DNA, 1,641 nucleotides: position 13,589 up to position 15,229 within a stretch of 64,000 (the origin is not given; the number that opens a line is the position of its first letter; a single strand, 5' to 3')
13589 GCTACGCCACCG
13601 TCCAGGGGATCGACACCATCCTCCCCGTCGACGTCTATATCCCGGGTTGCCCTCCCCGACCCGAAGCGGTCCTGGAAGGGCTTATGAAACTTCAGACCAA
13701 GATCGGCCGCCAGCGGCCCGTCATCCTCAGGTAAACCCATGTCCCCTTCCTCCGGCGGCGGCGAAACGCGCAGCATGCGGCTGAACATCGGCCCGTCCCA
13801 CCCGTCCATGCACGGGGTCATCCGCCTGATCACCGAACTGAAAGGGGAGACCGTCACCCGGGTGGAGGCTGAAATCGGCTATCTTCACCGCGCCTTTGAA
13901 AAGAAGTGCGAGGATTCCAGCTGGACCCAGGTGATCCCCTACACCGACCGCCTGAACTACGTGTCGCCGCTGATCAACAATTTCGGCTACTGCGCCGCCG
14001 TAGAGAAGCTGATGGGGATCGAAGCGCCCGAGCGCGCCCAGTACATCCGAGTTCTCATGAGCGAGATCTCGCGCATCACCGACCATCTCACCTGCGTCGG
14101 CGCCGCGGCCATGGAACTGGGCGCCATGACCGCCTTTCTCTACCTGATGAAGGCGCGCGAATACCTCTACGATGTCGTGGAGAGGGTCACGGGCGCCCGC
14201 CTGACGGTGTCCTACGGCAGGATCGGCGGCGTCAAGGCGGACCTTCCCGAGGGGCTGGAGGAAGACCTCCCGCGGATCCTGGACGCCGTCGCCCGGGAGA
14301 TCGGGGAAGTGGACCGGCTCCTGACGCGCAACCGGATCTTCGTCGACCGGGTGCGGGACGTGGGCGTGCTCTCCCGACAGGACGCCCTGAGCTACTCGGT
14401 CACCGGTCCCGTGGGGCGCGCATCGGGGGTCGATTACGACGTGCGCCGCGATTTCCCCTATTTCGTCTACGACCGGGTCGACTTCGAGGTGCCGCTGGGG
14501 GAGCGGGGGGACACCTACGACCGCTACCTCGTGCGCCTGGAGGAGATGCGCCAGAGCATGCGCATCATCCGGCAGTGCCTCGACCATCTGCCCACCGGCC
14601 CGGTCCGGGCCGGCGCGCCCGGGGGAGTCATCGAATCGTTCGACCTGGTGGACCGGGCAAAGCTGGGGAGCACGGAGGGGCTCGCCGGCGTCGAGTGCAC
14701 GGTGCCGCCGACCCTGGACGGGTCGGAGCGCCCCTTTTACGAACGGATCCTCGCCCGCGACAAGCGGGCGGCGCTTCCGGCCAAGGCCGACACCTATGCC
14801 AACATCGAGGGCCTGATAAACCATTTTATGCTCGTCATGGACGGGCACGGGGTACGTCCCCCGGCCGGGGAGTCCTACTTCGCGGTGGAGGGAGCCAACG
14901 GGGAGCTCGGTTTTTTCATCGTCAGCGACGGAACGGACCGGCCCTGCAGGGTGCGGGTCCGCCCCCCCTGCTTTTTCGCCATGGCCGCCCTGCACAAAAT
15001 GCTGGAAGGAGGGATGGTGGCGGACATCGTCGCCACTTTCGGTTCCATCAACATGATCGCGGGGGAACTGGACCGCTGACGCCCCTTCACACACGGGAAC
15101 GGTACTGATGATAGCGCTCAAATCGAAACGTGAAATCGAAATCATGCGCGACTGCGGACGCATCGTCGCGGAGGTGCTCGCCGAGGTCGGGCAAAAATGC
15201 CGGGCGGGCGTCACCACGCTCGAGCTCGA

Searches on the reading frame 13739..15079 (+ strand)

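Call 27: search_protein_families(library=ncbifam, proteins=[window:13739-15079:+], max_evalue=0.00001)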
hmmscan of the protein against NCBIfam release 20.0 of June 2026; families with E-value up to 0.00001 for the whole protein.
window:13739-15079:+ (446 aa): 7 families
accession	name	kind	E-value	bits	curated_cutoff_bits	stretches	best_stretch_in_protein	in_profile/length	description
TIGR01962.1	NuoD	equivalog_domain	1.8e-146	488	459.35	2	12-292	2-282/386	NADH dehydrogenase (quinone) subunit D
NF004739.1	PRK06075.1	equivalog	6.6e-146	486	360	2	13-291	1-279/384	NADH-quinone oxidoreductase subunit D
NF008974.0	PRK12322.1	equivalog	7.1e-129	429.9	522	2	10-316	4-310/366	NADH-quinone oxidoreductase subunit D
NF009808.0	PRK13292.1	equivalog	1.1e-123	413.8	1156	2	13-287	408-682/791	NADH-quinone oxidoreductase subunit B/C/D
NF008728.0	PRK11742.1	equivalog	7.3e-113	378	840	2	11-294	213-496/598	NADH-quinone oxidoreductase subunit C/D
NF040602.1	F420_dehyd_FpoD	exception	6.2e-109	364.4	600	2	11-291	6-286/372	F420H2 dehydrogenase subunit FpoD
NF005649.0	PRK07415.1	equivalog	5.6e-100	335.1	583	2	10-289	8-288/394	NAD(P)H-quinone oxidoreductase subunit H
